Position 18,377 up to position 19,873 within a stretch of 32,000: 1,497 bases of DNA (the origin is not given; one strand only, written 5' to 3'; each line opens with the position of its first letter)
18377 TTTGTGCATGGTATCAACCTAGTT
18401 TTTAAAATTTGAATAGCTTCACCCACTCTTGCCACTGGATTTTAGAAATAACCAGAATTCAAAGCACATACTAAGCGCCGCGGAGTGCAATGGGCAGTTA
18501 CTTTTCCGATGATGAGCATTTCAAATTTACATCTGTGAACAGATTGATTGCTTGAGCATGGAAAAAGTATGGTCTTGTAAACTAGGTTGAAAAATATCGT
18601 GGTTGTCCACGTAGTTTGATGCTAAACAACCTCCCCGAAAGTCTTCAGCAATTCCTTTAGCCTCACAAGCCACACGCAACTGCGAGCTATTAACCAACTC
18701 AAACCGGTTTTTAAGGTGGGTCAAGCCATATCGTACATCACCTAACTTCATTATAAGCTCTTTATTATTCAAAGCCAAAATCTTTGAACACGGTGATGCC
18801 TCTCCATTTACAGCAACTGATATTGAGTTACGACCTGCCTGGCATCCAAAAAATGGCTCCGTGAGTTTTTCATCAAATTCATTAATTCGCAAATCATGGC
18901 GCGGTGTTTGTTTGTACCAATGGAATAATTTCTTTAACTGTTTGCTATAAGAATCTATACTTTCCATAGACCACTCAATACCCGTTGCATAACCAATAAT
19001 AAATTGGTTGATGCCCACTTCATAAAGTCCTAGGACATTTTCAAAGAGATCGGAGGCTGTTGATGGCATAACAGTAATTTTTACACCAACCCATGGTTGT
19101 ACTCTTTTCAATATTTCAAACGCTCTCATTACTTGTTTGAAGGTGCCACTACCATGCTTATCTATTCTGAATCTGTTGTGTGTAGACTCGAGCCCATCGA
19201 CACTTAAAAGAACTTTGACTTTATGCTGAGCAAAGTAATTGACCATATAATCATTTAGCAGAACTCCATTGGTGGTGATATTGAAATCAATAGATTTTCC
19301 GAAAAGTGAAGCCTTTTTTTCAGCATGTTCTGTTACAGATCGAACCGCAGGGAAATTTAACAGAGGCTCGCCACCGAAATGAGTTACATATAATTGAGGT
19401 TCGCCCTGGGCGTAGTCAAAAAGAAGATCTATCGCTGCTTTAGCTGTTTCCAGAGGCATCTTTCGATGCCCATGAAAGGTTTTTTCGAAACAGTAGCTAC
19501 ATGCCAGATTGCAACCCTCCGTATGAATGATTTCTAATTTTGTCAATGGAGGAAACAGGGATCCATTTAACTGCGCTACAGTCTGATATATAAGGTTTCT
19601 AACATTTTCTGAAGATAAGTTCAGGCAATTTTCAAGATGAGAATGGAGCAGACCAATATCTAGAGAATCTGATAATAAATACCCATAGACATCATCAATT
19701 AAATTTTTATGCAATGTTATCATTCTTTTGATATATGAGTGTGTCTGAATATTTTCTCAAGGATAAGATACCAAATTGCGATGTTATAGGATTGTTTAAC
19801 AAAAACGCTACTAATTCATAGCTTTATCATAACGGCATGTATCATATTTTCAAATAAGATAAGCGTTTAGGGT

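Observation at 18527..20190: Archaeal two-gene RiPP-like module: Cys-rich precursor peptide plus radical SAM/SPASM-like maturase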

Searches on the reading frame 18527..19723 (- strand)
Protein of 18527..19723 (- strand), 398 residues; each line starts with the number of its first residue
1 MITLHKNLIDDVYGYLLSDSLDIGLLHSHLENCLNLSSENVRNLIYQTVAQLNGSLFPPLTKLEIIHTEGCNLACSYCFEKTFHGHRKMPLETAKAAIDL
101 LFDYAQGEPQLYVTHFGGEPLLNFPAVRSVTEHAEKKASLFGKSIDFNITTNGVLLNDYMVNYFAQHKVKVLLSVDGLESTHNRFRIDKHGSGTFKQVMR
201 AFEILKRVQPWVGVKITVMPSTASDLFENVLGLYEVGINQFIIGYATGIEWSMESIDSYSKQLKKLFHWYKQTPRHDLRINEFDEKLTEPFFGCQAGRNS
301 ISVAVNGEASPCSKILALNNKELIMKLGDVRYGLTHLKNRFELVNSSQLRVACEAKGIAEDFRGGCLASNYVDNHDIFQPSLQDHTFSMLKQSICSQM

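Call 3: search_protein_families(library=pfam, proteins=[window:18527-19723:-], max_evalue=0.01)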
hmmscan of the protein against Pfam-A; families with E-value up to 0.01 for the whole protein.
window:18527-19723:- (398 aa): 2 families
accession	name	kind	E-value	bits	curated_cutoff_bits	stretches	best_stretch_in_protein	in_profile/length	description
PF04055.27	Radical_SAM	-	4e-18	66.6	29.5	1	65-220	1-152/166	Radical SAM superfamily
PF13353.11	Fer4_12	-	1.2e-07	32.6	22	1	67-168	11-110/137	4Fe-4S single cluster domain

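Call 4: search_protein_families(library=ncbifam, proteins=[window:18527-19723:-], max_evalue=0.01)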
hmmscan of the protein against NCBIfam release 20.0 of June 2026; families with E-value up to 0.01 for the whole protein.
window:18527-19723:- (398 aa): 70 families (the best 25 are shown)
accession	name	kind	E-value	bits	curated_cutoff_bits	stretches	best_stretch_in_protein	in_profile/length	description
NF047865.1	rSAM_PapB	equivalog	5.3e-57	193.5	340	1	61-380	3-330/330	PapB family radical SAM/SPASM ranthipeptide maturase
TIGR03906.1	quino_hemo_SAM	equivalog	1.1e-43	149.6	453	1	59-382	92-430/467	quinohemoprotein amine dehydrogenase maturation protein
TIGR04064.1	rSAM_nif11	equivalog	2.1e-39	135.5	518.7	1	59-381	76-415/459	nif11-like peptide radical SAM maturase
TIGR04068.1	rSAM_ocin_clost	equivalog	1.8e-38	132.6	500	1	35-211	58-238/462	Cys-rich peptide radical SAM maturase CcpM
TIGR03974.1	rSAM_six_Cys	equivalog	2.8e-38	132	425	1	63-379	101-429/451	thioether cross-link-forming SCIFF peptide maturase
NF040492.1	not_ScfB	exception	2.4e-32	112.4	855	1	63-380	99-429/450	ScfB-related radical SAM/SPASM orphan maturase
TIGR04115.1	rSAM_Cxxx_rpt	equivalog_domain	7.8e-28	98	350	1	65-378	6-333/359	radical SAM peptide maturase, CXXX-repeat target family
TIGR03942.1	sulfatase_rSAM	equivalog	2.9e-26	92.4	349.45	1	69-289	9-239/363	anaerobic sulfatase maturase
TIGR03978.1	rSAM_paired_1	equivalog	3.5e-26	92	370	1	65-287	87-311/466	His-Xaa-Ser system radical SAM maturase HxsB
TIGR04280.1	geopep_mat_rSAM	hypoth_equivalog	1.5e-24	86.8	400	1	60-212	83-234/428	geopeptide radical SAM maturase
NF041298.1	rSAM_mat_DynA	equivalog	1.7e-24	86.5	450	1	68-314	8-270/356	dynobactin maturation radical SAM/SPASM protein DynA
NF041707.1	rSAM_YhhB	equivalog_domain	2.7e-24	85.8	445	1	71-214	12-165/369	cyclophane-forming radical SAM/SPASM peptide maturase YhhB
TIGR04148.1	GG_samocin_CFB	equivalog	2.9e-24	86.1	300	1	60-210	16-175/411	radical SAM peptide maturase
NF035951.1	rSAM_RumMC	equivalog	1.4e-22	80.1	720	1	62-205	113-259/510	RumMC family radical SAM sactipeptide maturase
NF038170.1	lachnocin_rSAM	equivalog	1.1e-21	77.3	550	1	62-239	77-262/440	lachnocin radical SAM maturase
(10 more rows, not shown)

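Call 8: find_homologous_proteins(query=window:18527-19723:-)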
Query window:18527-19723:- (398 aa): 6738 proteins with E <= 0.001 among 8000 candidates; the best 120 are listed.
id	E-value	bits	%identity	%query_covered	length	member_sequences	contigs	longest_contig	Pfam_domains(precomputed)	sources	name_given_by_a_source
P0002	8.3e-196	668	72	99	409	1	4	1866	PF04055.28,PF13353.12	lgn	-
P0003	4.2e-192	656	71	99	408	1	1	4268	PF04055.28,PF13353.12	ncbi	-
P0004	3.3e-172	591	64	99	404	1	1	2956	PF04055.28,PF13353.12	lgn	-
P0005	9.6e-172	589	64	99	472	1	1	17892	PF04055.28,PF13353.12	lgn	-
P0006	1.4e-170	585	63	98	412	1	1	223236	PF04055.28,PF13353.12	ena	-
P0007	2.2e-167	575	64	99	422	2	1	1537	PF04055.28,PF13353.12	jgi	-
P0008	3.5e-167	574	62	98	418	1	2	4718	PF04055.28,PF13353.12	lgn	-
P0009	2.4e-166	571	62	98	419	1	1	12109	PF04055.28,PF13353.12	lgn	-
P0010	2.7e-165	568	61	99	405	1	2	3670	PF04055.28,PF13353.12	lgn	-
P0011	3.5e-165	568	61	98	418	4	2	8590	PF04055.28,PF13353.12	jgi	jgi:uncharacterized protein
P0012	6.6e-165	567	62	99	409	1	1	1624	PF04055.28,PF13353.12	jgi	jgi:uncharacterized protein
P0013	4.9e-163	561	60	98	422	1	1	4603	PF04055.28,PF13353.12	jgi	jgi:uncharacterized protein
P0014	2.2e-162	558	61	99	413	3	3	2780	PF04055.28,PF13353.12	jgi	-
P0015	2.1e-161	555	60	98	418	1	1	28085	PF04055.28,PF13353.12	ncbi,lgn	ncbi:MAG: radical SAM protein [Bryobacteraceae bacterium]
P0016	2.6e-161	555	63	98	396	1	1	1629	PF04055.28,PF13353.12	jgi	jgi:uncharacterized protein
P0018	1.4e-157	543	59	97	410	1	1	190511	PF04055.28,PF13353.12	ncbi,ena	-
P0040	2.0e-149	516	57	98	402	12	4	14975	PF04055.28,PF13353.12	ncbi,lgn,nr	ncbi:Anaerobic sulfatase-maturating enzyme [Methanosarcinales archaeon]|nr:radical SAM protein [Cand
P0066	3.5e-144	498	54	99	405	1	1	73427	PF04055.28,PF13353.12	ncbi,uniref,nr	ncbi:radical SAM protein [Bacillus toyonensis]|uniref:Radical SAM core domain-containing protein n=1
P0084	2.3e-141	489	53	98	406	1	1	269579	PF04055.28,PF13353.12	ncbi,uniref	ncbi:radical SAM protein [Pelotomaculum propionicicum]|uniref:radical SAM protein n=1 Tax=Pelotomacu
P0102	7.8e-138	478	54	98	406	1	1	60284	PF04055.28,PF13353.12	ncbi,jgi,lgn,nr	ncbi:MAG: radical SAM protein [Aphanocapsa lilacina HA4352-LM1]|jgi:uncharacterized protein|nr:radic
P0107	3.0e-137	476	54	96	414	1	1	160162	PF04055.28,PF13353.12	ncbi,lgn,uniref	ncbi:radical SAM protein [Kitasatospora sp. NPDC097643]|uniref:radical SAM protein n=1 Tax=Kitasatos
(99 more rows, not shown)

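Call 11: find_related_loci(query=A1, collection=genome_contigs, flank=4000)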
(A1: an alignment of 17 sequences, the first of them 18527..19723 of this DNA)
Query A1 (398 aa) in genome_contigs; peptide patterns used: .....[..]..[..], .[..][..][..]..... (x = any residue, [..] = any of these).
599 stretches matched a pattern (row limit reached: there are more); 594 encode a relative of the query (tblastn E <= 1e-3); the best 80 are kept; 80 distinct loci.
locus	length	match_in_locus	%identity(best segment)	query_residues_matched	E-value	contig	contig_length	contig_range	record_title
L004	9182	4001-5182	57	2-394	1e-158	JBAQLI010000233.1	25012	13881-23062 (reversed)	MAG: Candidatus Methanoperedens sp. isolate MFD12032_ilm_asm_bin13 k127_65557, whole genome shotgun sequence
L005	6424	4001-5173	54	3-393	2e-145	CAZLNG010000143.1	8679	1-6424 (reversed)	MAG TPA_asm: uncultured Methanosarcinales archaeon isolate binchicken_co158_90 genome assembly, contig: NODE_6854_length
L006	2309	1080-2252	53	4-394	2e-153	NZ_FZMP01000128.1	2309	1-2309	Candidatus Methanoperedens nitroreducens isolate Mnv1, whole genome shotgun sequence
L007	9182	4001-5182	57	2-394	9e-159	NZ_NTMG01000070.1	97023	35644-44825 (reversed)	Candidatus Methanoperedens sp. BLZ2 CMPBLZ2contig_42, whole genome shotgun sequence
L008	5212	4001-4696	33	109-341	8e-38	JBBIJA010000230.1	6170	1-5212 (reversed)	MAG: Armatimonadota bacterium isolate PGF172224_bin_151 NODE_5357_length_6170_cov_3.396402, whole genome shotgun sequenc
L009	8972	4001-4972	34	71-380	9e-37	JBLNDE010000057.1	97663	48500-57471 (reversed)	MAG: Bacillota bacterium isolate MAG107 PRJNA950955_bin16_renamed_56, whole genome shotgun sequence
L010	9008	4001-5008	28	46-377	6e-36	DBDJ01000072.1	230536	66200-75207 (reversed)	MAG TPA_asm: Lachnospiraceae bacterium UBA935 UBA935_contig_188, whole genome shotgun sequence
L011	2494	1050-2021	31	71-380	8e-36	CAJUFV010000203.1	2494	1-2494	MAG TPA_asm: uncultured Clostridia bacterium isolate MGBC132292 genome assembly, contig: MGBC132292.203, whole genome sh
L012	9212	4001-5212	27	7-381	4e-35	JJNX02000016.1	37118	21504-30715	Peptococcaceae bacterium SCADC1_2_3 contig_16, whole genome shotgun sequence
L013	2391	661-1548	30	59-336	2e-34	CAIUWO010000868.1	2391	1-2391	MAG: Candidatus Hydrogenedentes bacterium isolate Loclat_bin-18389 genome assembly, contig: bin-18389:0868/1056, whole g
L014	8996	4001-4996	30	63-382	3e-34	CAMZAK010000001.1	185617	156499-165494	MAG TPA_asm: uncultured Clostridia bacterium isolate SRR10912535_bin.50_metaWRAP_v1.3_MAG genome assembly, contig: ERZ14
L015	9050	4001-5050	29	43-380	3e-34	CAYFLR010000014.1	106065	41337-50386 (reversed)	MAG TPA_asm: uncultured bacterium isolate ERP019367_co2_29 genome assembly, contig: NODE_205_length_106065_cov_3.196491,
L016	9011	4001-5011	29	59-380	8e-34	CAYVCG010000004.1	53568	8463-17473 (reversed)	MAG TPA_asm: uncultured Defluviitaleaceae bacterium isolate SRP242652_co2_215 genome assembly, contig: NODE_780_length_5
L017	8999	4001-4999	28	54-380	4e-34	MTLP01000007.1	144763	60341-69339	MAG: Thermococcus sp. JdFR-02 JGI24019J35510_1000031, whole genome shotgun sequence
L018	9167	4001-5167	26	7-381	7e-34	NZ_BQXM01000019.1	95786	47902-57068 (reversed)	Desulforhabdus sp. TSK scaffold019, whole genome shotgun sequence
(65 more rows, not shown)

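Call 14: find_encoding_contigs(protein=P0066, flank=5000, max_places=1)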
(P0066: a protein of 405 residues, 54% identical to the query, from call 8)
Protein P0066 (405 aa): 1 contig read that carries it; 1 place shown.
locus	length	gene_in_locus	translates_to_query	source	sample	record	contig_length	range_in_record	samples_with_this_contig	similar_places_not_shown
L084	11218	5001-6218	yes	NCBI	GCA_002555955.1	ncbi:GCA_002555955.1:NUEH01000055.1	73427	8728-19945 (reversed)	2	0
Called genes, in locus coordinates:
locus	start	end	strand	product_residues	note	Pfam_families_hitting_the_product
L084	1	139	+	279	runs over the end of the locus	-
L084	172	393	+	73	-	-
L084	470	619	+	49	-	-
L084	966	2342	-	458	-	-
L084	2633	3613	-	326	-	PF02899:Phage_int_SAM_1 (weak), PF13495:Phage_int_SAM_4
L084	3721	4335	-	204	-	PF00239:Resolvase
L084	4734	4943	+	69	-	-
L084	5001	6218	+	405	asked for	PF04055:Radical_SAM, PF13353:Fer4_12 (weak)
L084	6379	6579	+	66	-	-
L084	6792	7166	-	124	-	-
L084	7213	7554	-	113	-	PF08863:YolD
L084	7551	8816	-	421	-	PF00817:IMS, PF11798:IMS_HHH (weak), PF21999:IMS_HHH_1, PF11799:IMS_C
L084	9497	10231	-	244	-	PF00211:Guanylate_cyc (weak)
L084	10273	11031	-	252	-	-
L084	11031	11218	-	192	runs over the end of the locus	PF18967:PycTM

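Call 15: find_encoding_contigs(protein=P0084, flank=5000, max_places=1)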
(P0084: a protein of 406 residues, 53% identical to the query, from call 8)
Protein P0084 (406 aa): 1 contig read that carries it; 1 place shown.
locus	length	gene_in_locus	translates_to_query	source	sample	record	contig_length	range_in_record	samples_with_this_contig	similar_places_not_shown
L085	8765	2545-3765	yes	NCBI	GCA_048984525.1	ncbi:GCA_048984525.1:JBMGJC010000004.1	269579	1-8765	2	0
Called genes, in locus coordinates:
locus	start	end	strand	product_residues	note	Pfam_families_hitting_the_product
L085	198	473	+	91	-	-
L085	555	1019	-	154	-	-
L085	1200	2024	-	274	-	PF04909:Amidohydro_2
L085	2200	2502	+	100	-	-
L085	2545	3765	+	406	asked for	PF04055:Radical_SAM, PF13353:Fer4_12 (weak)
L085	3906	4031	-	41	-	-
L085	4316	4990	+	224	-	PF02586:SRAP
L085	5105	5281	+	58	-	-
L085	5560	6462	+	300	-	PF02086:MethyltransfD12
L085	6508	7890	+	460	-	PF00990:GGDEF, PF13487:HD_5, PF01966:HD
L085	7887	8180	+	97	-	-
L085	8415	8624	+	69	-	-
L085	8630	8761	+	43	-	-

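Call 16: find_encoding_contigs(protein=P0107, flank=5000, max_places=1)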
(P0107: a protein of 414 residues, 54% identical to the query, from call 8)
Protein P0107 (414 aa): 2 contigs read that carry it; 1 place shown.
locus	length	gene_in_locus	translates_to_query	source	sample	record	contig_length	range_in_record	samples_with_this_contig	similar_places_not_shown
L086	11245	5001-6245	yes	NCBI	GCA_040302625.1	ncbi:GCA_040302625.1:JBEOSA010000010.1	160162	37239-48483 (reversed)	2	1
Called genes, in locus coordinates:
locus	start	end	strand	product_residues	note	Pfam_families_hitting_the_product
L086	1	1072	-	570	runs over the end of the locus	PF02065:Melibiase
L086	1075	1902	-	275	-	PF00528:BPD_transp_1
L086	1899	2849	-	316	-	PF00528:BPD_transp_1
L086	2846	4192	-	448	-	PF01547:SBP_bac_1, PF13416:SBP_bac_8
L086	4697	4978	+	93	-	-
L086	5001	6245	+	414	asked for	PF04055:Radical_SAM, PF13353:Fer4_12 (weak)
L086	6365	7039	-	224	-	PF00072:Response_reg, PF00196:GerE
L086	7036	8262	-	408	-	PF07730:HisKA_3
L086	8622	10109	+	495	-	-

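Call 17: find_encoding_contigs(protein=P0102, flank=5000, max_places=1)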
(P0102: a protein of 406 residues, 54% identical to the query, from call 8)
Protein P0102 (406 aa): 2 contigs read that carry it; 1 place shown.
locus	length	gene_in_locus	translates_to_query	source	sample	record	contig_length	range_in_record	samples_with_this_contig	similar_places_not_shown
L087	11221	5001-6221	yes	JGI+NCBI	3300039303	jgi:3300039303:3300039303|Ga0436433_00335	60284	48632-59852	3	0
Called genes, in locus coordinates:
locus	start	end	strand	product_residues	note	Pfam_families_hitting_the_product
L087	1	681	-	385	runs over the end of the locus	PF00437:T2SSE, PF13191:AAA_16 (faint)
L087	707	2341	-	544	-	PF05157:MshEN, PF00437:T2SSE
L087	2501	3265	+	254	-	PF04542:Sigma70_r2, PF04539:Sigma70_r3 (weak), PF04545:Sigma70_r4, PF08281:Sigma70_r4_2 (weak)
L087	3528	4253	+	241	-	PF00072:Response_reg, PF21695:GlnR_1st (faint), PF00486:Trans_reg_C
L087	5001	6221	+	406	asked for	PF13353:Fer4_12, PF04055:Radical_SAM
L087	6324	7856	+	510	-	PF13360:PQQ_2 (faint), PF06739:SBBP (weak)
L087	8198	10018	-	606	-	PF00664:ABC_membrane, PF00005:ABC_tran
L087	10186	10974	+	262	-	PF05685:Uma2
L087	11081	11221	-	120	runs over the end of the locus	PF01609:DDE_Tnp_1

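Call 19: find_encoding_contigs(protein=P0015, flank=5000, max_places=1)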
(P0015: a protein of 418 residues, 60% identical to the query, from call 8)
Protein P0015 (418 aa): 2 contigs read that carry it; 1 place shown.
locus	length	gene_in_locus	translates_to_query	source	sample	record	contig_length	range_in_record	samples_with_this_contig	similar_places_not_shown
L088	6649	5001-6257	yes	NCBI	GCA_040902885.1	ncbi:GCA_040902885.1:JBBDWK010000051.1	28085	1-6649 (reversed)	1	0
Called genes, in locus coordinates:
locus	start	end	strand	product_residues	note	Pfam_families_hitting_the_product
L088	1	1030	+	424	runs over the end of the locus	PF13742:tRNA_anti_2, PF01336:tRNA_anti-codon, PF02601:Exonuc_VII_L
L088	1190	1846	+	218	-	-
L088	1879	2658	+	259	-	-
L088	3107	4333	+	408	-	-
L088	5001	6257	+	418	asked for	PF04055:Radical_SAM, PF13353:Fer4_12 (faint)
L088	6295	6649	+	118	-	PF03033:Glyco_transf_28 (faint)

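Call 20: find_encoding_contigs(protein=P0018, flank=5000, max_places=1)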
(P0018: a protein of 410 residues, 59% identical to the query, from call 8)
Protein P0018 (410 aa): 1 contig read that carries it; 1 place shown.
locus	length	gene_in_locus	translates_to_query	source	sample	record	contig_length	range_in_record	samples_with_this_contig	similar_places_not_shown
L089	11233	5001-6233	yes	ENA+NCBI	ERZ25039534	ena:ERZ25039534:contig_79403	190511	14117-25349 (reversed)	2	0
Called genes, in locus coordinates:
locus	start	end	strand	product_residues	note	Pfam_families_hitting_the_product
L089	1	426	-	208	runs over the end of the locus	PF13411:MerR_1 (weak), PF00285:Citrate_synt (weak)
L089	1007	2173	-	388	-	PF01019:G_glu_transpept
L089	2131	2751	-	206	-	PF01019:G_glu_transpept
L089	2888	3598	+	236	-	PF11254:DUF3053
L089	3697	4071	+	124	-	PF13474:SnoaL_3 (weak), PF14534:DUF4440, PF12680:SnoaL_2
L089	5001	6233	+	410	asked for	PF04055:Radical_SAM, PF13353:Fer4_12 (weak)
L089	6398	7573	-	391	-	PF00296:Bac_luciferase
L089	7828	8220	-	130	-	PF00903:Glyoxalase, PF13669:Glyoxalase_4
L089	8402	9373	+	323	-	PF02826:2-Hacid_dh_C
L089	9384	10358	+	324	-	PF00389:2-Hacid_dh (weak), PF02826:2-Hacid_dh_C, PF00670:AdoHcyase_NAD (weak)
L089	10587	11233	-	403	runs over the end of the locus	PF08450:SGL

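Call 21: find_encoding_contigs(protein=P0006, flank=5000, max_places=1)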
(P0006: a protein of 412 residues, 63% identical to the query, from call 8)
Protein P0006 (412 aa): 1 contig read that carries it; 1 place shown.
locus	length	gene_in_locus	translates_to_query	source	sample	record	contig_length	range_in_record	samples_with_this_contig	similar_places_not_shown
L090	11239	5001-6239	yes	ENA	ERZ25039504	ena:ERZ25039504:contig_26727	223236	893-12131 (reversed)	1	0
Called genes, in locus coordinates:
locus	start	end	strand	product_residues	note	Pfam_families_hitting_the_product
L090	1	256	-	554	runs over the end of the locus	PF02839:CBM_5_12 (weak), PF00041:fn3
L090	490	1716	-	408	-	-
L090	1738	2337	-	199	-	-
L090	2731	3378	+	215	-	PF00300:His_Phos_1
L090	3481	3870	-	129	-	-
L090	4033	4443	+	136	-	PF00903:Glyoxalase, PF12681:Glyoxalase_2 (weak), PF18029:Glyoxalase_6 (weak)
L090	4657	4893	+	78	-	-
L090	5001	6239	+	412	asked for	PF04055:Radical_SAM, PF13353:Fer4_12 (weak)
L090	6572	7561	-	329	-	PF00144:Beta-lactamase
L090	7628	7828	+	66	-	-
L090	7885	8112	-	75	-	-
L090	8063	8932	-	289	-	-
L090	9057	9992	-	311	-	-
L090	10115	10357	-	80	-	-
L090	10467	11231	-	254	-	PF00027:cNMP_binding, PF13545:HTH_Crp_2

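Call 23: search_protein_families(library=padloc, proteins=[window:18527-19723:-], max_evalue=0.01)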
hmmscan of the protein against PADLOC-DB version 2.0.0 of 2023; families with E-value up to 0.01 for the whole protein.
window:18527-19723:- (398 aa): 2 families
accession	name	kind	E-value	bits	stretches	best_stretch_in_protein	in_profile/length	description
PDLC02903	pVip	-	4.2e-14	50.6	1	68-218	7-143/257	Viperins not associated with kinases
PDLC02904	pVip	-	3.9e-09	34.4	1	68-216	10-145/262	Viperins associated with kinases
